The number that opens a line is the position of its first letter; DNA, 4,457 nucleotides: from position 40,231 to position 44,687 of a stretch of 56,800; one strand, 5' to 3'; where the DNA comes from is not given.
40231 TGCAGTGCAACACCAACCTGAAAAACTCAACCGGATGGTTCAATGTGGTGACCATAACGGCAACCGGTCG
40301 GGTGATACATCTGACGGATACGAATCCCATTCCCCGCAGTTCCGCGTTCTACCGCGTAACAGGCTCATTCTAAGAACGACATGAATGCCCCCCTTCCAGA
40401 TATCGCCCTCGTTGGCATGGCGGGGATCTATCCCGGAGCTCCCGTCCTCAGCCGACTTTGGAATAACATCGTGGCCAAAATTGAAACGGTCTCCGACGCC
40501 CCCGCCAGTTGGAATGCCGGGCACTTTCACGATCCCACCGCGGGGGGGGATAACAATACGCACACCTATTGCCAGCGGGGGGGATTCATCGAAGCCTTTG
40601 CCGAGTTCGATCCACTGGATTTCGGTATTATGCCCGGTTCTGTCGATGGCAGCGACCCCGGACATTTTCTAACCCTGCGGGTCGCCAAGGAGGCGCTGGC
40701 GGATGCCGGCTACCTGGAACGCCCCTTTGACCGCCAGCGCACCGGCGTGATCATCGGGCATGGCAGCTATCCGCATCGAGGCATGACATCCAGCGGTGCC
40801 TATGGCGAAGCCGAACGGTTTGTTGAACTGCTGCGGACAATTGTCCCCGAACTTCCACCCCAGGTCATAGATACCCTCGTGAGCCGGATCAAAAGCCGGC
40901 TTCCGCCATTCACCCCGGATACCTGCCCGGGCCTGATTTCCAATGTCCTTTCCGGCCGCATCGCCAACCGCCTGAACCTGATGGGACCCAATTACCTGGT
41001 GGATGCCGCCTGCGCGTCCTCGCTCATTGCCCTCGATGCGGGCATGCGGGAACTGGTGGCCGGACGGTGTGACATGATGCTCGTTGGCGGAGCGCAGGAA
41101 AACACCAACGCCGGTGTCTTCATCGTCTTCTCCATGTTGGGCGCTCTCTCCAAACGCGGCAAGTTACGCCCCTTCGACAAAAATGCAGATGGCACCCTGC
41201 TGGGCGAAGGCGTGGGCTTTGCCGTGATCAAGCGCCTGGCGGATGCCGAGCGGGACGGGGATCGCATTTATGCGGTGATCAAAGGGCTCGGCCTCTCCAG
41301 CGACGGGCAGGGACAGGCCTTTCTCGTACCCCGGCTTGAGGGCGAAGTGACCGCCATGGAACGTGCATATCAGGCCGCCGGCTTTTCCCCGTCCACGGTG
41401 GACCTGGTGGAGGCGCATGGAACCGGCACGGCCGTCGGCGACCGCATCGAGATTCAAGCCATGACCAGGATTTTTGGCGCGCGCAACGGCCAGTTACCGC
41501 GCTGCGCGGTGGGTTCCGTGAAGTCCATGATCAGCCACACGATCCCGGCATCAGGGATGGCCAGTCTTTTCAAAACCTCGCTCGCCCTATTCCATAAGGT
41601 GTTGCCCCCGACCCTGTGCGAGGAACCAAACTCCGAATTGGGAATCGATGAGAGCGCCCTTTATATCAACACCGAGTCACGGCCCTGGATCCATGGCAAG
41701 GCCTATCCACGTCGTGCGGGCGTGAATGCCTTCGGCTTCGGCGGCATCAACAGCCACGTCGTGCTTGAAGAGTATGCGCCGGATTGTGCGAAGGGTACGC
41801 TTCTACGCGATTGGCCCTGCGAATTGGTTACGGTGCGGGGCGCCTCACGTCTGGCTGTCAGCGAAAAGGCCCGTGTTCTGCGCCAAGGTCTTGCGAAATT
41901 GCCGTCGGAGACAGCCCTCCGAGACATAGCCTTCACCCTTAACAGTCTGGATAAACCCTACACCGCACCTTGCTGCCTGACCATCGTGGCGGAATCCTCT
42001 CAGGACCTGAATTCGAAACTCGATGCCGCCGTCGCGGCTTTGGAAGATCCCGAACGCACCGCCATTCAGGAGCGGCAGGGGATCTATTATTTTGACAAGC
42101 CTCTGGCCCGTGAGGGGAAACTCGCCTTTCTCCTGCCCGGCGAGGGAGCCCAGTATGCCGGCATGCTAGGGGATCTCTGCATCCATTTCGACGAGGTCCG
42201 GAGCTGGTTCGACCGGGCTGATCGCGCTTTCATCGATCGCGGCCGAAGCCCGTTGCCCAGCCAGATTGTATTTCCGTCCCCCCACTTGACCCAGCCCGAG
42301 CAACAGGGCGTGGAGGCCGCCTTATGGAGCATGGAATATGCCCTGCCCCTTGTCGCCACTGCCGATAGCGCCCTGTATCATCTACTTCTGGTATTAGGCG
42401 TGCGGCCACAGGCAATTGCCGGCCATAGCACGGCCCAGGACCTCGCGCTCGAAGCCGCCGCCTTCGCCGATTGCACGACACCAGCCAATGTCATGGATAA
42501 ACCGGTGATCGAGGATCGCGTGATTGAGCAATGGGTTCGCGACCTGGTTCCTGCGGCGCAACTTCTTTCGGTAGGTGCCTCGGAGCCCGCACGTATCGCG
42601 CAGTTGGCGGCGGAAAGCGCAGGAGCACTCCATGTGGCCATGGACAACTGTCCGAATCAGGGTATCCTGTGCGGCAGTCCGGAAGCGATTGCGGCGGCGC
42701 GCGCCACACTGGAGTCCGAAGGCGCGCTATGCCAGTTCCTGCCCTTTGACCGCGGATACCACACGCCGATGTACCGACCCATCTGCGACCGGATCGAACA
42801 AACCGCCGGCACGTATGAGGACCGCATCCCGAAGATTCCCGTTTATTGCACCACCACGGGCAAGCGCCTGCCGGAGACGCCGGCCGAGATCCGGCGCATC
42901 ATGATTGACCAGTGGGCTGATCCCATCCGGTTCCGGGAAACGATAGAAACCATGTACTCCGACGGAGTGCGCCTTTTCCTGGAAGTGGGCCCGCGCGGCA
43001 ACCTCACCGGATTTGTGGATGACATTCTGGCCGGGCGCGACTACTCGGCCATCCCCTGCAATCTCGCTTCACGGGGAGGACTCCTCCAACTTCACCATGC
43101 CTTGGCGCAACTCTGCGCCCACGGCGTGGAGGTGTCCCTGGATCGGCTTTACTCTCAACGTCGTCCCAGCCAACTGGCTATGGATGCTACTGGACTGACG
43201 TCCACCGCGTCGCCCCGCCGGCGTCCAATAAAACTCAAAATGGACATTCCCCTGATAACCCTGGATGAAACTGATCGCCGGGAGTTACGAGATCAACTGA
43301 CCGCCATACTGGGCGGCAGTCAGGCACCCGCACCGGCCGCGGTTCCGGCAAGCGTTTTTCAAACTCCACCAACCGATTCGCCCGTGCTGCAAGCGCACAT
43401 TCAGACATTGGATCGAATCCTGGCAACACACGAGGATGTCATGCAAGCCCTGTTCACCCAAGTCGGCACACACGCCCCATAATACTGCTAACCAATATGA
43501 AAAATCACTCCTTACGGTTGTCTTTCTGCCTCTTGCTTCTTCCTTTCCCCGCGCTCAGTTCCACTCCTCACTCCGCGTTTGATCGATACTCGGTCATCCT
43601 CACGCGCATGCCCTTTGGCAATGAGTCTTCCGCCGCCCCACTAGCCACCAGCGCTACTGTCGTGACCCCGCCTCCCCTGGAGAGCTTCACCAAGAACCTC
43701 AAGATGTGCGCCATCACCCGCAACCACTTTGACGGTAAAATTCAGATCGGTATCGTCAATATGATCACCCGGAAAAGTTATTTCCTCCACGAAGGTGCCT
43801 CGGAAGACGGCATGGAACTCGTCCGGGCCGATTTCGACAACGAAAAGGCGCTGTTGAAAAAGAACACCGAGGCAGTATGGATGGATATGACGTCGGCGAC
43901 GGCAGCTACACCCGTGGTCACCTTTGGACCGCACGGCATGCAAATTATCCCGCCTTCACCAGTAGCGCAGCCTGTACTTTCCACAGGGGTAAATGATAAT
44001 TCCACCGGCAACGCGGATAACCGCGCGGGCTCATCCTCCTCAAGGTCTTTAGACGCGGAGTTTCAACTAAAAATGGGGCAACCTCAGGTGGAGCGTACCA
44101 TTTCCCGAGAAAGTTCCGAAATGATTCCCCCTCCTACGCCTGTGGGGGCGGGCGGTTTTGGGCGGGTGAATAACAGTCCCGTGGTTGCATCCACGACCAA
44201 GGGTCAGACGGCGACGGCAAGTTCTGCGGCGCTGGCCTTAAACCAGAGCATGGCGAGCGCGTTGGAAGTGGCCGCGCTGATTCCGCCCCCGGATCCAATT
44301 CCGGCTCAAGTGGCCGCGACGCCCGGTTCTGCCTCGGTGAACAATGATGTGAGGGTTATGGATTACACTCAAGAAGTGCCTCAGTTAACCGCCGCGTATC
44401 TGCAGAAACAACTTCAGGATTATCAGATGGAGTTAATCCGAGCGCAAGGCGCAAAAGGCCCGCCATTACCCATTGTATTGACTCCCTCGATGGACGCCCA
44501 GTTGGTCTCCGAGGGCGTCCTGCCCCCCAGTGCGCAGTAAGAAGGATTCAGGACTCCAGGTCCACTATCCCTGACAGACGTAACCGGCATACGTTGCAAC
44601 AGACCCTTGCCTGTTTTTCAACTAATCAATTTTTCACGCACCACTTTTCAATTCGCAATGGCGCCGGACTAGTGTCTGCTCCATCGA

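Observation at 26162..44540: Non-canonical 'secondary lipid' megasynthase operon with no recognisable chain-release enzyme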

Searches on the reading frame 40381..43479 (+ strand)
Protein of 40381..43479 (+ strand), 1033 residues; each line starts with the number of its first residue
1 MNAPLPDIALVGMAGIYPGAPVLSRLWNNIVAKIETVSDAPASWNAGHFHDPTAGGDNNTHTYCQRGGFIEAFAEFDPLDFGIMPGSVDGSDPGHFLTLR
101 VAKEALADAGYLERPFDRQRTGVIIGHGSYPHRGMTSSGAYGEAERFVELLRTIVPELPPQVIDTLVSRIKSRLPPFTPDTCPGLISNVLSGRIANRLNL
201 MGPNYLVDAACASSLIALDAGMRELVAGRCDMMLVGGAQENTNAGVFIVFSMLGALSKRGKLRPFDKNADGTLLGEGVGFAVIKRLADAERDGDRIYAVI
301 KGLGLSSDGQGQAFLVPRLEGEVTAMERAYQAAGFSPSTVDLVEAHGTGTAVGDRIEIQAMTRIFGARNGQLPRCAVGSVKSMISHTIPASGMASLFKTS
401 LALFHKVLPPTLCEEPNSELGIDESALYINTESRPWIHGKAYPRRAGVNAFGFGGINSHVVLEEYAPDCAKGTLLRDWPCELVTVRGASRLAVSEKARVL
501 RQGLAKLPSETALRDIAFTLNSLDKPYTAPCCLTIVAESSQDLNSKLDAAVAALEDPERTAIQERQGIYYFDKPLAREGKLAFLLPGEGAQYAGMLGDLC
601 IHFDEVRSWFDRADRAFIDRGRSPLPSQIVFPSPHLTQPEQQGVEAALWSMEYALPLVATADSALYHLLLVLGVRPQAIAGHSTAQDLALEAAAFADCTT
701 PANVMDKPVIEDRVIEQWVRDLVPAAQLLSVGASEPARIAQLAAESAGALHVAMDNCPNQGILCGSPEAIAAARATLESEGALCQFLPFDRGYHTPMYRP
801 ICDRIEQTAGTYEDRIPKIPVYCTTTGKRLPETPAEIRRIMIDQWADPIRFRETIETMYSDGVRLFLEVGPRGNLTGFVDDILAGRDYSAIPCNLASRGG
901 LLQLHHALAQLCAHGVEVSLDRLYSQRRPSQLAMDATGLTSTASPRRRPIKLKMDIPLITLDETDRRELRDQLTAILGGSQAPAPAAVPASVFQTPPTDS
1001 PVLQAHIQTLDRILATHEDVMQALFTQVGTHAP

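Call 3: search_protein_families(library=pfam, proteins=[window:40381-43479:+], max_evalue=0.01)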
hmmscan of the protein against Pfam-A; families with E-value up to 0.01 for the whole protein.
window:40381-43479:+ (1033 aa): 5 families
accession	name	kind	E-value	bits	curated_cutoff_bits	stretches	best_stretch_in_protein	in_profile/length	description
PF00109.32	ketoacyl-synt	-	2.3e-56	191.7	20.8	1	7-289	3-252/252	Beta-ketoacyl synthase, N-terminal domain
PF02801.28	Ketoacyl-synt_C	-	1.4e-34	119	20.8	1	297-412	1-116/119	Beta-ketoacyl synthase, C-terminal domain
PF00698.26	Acyl_transf_1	-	8.3e-14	52.2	32.7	1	583-879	2-275/319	Acyl transferase domain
PF16197.11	KAsynt_C_assoc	-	2.9e-10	41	33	1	416-508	1-88/111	Ketoacyl-synthetase C-terminal extension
PF00108.29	Thiolase_N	-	0.0066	16.3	26.4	0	206-243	80-117/260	Thiolase, N-terminal domain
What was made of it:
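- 40381..43482 (+): KS-AT second subunit (1033 aa): active KS2 (aa 7-412) plus a non-malonyl AT2 (aa 583-879). It is the best conserved protein of the cluster. Pfam (call 3).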

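Call 5: search_protein_families(library=ncbifam, proteins=[window:40381-43479:+], max_evalue=0.01)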
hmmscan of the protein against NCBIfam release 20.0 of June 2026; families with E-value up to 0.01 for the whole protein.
window:40381-43479:+ (1033 aa): 32 families (the best 25 are shown)
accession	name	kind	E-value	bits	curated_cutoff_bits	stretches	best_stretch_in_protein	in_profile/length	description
TIGR02813.1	omega_3_PfaA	subfamily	1.3e-172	576.1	1010.1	1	8-920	9-920/2582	polyketide-type polyunsaturated fatty acid synthase PfaA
NF045894.1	PKS_plus_SDR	equivalog_domain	7.7e-143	477.8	1740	2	184-930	146-861/1515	type I polyketide synthase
NF040607.1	mycolic_Pks13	equivalog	2e-91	307.3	2100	1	7-928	102-1002/1680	polyketide synthase Pks13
NF041183.1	Pks2_ls1_myc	equivalog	3.4e-85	286.1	2400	2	187-927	149-860/2086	sulfolipid-1 biosynthesis phthioceranic/hydroxyphthioceranic acid synthase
TIGR03150.1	fabF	equivalog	2.6e-54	184.5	493.75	1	169-462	122-406/407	beta-ketoacyl-ACP synthase II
NF005589.0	PRK07314.1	subfamily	3e-52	177.8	387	1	167-465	123-412/413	beta-ketoacyl-ACP synthase II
NF004970.0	PRK06333.1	subfamily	6.9e-49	166.8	525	1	163-466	128-423/424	beta-ketoacyl-ACP synthase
NF053555.1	prodigi_MBC_PigJ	equivalog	2e-42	145.5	900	1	194-463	496-757/759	prodigiosin MBC biosynthesis protein PigJ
NF005490.0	PRK07103.1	equivalog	3.6e-40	138.3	445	1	190-464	148-412/414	polyketide beta-ketoacyl:acyl carrier protein synthase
NF006274.0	PRK08439.1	equivalog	3.2e-39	134.9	621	1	181-463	132-404/406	beta-ketoacyl-ACP synthase II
NF058662.1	cispenta_AmcF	equivalog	1e-36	126.7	325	1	191-463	109-368/369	cispentacin biosynthesis acyltransferase subunit AmcF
NF006618.0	PRK09185.1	subfamily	3.5e-36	125.1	407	1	192-463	142-391/394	beta-ketoacyl-ACP synthase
NF006434.0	PRK08722.1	equivalog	2.9e-35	121.9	759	1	179-462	132-411/414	beta-ketoacyl-ACP synthase II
NF005076.0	PRK06501.1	equivalog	5.9e-34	117.7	629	1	190-464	154-422/425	beta-ketoacyl-ACP synthase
NF004618.0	PRK05952.1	equivalog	7.1e-33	114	455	1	195-464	131-382/384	beta-ketoacyl-ACP synthase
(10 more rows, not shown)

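Call 31: search_solved_structures(query=window:40381-43479:+, max_evalue=1e-10)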
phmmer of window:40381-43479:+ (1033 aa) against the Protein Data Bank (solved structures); distinct sequences matched with E-value up to 1e-10: 173 (the best 60 are shown).
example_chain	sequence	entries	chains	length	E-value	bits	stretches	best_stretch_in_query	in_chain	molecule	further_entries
7zma_A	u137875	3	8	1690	2.7e-126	425.7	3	190-522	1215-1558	Putative polyketide synthase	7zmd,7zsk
4mz0_A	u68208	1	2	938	3.1e-88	299.8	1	188-918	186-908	CurL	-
5erf_A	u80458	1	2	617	3e-83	283.3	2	189-523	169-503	Polyketide synthase PksL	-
11sz_A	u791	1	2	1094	3.2e-83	283.2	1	186-919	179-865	6-deoxyerythronolide-B synthase, Erythronolide synthase EryA2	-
5eny_A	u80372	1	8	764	6.9e-83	282.1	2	189-524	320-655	Polyketide synthase PksL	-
5e5n_A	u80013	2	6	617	7.2e-82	278.7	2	189-523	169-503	Polyketide synthase PksL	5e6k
4na1_A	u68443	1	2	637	2.1e-77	263.9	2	185-557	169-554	Polyketide synthase PksJ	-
4na2_A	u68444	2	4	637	6.5e-76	259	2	185-557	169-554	Polyketide synthase PksJ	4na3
7s6b_A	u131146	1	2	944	2.8e-75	256.9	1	184-929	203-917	Polyketide synthase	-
2hg4_A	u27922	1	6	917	3.3e-75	256.6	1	184-933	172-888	6-Deoxyerythronolide B Synthase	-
7s6c_A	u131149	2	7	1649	2.5e-74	253.7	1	184-929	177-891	6-deoxyerythronolide-B synthase EryA2, modules 3 and 4, Lsd14 Polyketide synthase fusion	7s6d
4tkt_A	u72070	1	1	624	1.8e-72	247.6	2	179-533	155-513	AT-less polyketide synthase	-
2qo3_A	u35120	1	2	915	7.9e-72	245.4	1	184-919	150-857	EryAII Erythromycin polyketide synthase modules 3 and 4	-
7uwr_A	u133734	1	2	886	1.1e-71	245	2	176-918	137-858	Narbonolide/10-deoxymethynolide synthase PikA1, modules 1 and 2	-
6c9u_A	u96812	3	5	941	1.1e-71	245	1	183-919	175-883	6-deoxyerythronolide-B synthase EryA2, modules 3 and 4 | EryAII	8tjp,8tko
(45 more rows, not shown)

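Call 53: search_protein_representatives(protein=window:40381-43479:+)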
Query: 1033 residues. Proteins with E-value up to 0.001 (for the whole library): 81784; up to 1e-10: 58219; up to 1e-30: 38109. The best 150 are listed.
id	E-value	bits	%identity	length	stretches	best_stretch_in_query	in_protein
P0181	0.0e+00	1789.8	77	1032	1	4-1025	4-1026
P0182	0.0e+00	1340.9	36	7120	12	180-516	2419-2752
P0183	0.0e+00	1322.7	35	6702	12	187-466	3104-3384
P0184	0.0e+00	1311.2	36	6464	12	187-553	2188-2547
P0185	0.0e+00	1271.8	35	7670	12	187-553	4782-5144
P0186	0.0e+00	1265.2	34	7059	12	189-472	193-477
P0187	0.0e+00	1253.6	35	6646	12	188-550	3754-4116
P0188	0.0e+00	1245.0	36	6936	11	185-470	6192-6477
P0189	0.0e+00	1218.1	36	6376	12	181-562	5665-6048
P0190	0.0e+00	1214.3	32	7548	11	182-919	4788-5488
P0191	0.0e+00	1212.1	35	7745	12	187-538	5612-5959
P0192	0.0e+00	1201.7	33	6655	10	190-879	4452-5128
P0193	0.0e+00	1196.5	33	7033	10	184-920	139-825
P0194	0.0e+00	1195.7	32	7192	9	183-925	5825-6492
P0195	0.0e+00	1193.3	37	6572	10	182-551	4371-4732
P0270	0.0e+00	1040.0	50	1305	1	6-1024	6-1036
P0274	0.0e+00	1039.2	48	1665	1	6-1023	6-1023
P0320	3.0e-291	985.1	48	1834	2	6-938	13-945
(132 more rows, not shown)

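Call 54: list_cluster_members(proteins=[P0270, P0274, P0320])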
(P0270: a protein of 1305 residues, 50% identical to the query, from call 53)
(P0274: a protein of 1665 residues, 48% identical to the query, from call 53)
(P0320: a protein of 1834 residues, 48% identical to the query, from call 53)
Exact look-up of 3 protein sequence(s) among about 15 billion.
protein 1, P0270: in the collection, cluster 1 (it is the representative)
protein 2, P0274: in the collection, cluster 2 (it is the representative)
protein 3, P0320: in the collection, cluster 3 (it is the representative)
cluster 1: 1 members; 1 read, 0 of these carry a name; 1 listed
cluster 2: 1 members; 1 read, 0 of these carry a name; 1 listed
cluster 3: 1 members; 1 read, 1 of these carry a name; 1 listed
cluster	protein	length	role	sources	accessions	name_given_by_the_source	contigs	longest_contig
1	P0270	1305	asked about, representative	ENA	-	-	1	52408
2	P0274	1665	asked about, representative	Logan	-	-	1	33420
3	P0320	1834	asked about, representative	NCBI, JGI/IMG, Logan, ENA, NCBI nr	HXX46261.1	MAG TPA: beta-ketoacyl synthase N-terminal-like domain-containing protein [Candidatus ... | beta-ketoacyl synthase N-terminal-like domain-containing protein [Candidatus ...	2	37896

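Call 57: find_encoding_contigs(protein=P0320, flank=10000, max_places=1)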
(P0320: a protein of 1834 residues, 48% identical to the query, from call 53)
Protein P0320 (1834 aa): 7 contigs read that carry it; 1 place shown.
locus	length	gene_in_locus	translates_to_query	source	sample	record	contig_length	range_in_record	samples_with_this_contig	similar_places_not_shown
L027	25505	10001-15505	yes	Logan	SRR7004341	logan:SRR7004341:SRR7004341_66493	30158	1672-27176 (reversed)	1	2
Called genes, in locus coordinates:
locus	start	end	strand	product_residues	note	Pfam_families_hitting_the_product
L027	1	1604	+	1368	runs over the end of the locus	PF00668:Condensation, PF00501:AMP-binding, PF13193:AMP-binding_C, PF00550:PP-binding, PF00975:Thioesterase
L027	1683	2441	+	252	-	PF22624:AASDHPPT_N, PF01648:ACPS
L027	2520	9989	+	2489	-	PF03060:NMO, PF00109:ketoacyl-synt, PF02801:Ketoacyl-synt_C, PF16197:KAsynt_C_assoc, PF00698:Acyl_transf_1, PF00106:adh_short, PF13561:adh_short_C2, PF08659:KR, +3 more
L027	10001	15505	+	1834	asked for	PF00109:ketoacyl-synt, PF02801:Ketoacyl-synt_C, PF16197:KAsynt_C_assoc, PF22621:CurL-like_PKS_C (weak), PF00698:Acyl_transf_1, PF00550:PP-binding, PF21089:PKS_DH_N (faint), PF14765:PS-DH (weak)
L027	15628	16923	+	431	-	PF00201:UDPGT, PF04101:Glyco_tran_28_C, PF06722:EryCIII-like_C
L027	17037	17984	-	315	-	PF00685:Sulfotransfer_1 (weak), PF13469:Sulfotransfer_3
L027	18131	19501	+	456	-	PF03033:Glyco_transf_28, PF06722:EryCIII-like_C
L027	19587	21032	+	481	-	PF03033:Glyco_transf_28, PF06722:EryCIII-like_C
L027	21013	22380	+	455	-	PF03033:Glyco_transf_28, PF06722:EryCIII-like_C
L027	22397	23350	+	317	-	PF05711:TylF, PF13578:Methyltransf_24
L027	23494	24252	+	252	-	PF13578:Methyltransf_24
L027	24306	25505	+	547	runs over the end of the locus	PF01408:GFO_IDH_MocA, PF22725:GFO_IDH_MocA_C3, PF02894:GFO_IDH_MocA_C, PF25084:LbH_EIF2B (faint), PF00132:Hexapep (weak), PF14602:Hexapep_2 (weak), PF25087:GMPPB_C (weak)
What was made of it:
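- Close relatives of this subunit carry their own ACP and DH (P0320: KS-AT-ACP-DH; calls 53, 57).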

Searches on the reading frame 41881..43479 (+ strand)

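Call 8: search_protein_families(library=ncbifam, proteins=[window:41881-43479:+], max_evalue=0.01)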
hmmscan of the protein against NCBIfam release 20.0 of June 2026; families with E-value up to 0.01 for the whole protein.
window:41881-43479:+ (533 aa): 8 families
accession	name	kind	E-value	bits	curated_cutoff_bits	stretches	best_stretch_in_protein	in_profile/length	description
TIGR02813.1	omega_3_PfaA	subfamily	1e-38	131.9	1010.1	1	21-420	520-920/2582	polyketide-type polyunsaturated fatty acid synthase PfaA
NF045894.1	PKS_plus_SDR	equivalog_domain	2.2e-37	128.3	1740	1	34-430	496-861/1515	type I polyketide synthase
TIGR00128.1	fabD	equivalog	3.2e-23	82.6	260.9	1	80-382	2-286/290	ACP S-malonyltransferase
TIGR03131.1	malonate_mdcH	equivalog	1.7e-18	67.1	297.9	1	147-383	48-276/297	malonate decarboxylase subunit epsilon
NF041183.1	Pks2_ls1_myc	equivalog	2.2e-10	38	2400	1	156-427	595-860/2086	sulfolipid-1 biosynthesis phthioceranic/hydroxyphthioceranic acid synthase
NF037940.1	PKS_MbtD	equivalog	9.8e-10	37.1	1150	1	79-383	90-374/978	mycobactin polyketide synthase MbtD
NF040607.1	mycolic_Pks13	equivalog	6.1e-08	30.6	2100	1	62-428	648-1002/1680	polyketide synthase Pks13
NF037941.1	PKS_NbtC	equivalog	2.1e-07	29.3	1150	1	75-376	91-377/1027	nocobactin polyketide synthase NbtC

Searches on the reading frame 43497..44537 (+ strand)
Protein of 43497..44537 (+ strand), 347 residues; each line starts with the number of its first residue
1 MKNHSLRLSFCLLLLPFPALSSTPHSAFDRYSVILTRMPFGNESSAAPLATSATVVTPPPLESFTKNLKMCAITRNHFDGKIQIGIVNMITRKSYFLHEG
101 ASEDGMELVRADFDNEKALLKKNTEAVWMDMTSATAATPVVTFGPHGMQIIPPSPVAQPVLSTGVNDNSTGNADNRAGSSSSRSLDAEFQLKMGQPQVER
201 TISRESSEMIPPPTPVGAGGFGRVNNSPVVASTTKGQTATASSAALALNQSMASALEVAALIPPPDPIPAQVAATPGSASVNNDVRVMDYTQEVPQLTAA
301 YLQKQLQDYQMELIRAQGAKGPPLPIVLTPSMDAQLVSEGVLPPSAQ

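Call 3: search_protein_families(library=pfam, proteins=[window:43497-44537:+], max_evalue=0.01)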
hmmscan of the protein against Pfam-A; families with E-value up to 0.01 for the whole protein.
window:43497-44537:+ (347 aa): 0 families
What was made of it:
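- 43497..44540 (+): Secreted, low-complexity 347-aa protein. It is specific to close relatives and not part of the core. No Pfam hit (call 3).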

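Call 5: search_protein_families(library=ncbifam, proteins=[window:43497-44537:+], max_evalue=0.01)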
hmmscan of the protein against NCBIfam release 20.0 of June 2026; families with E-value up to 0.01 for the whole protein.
window:43497-44537:+ (347 aa): 0 families

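Call 46: search_protein_families(library=pfam, proteins=[window:43497-44537:+], max_evalue=10)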
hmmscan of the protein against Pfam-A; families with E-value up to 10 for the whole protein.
window:43497-44537:+ (347 aa): 0 families
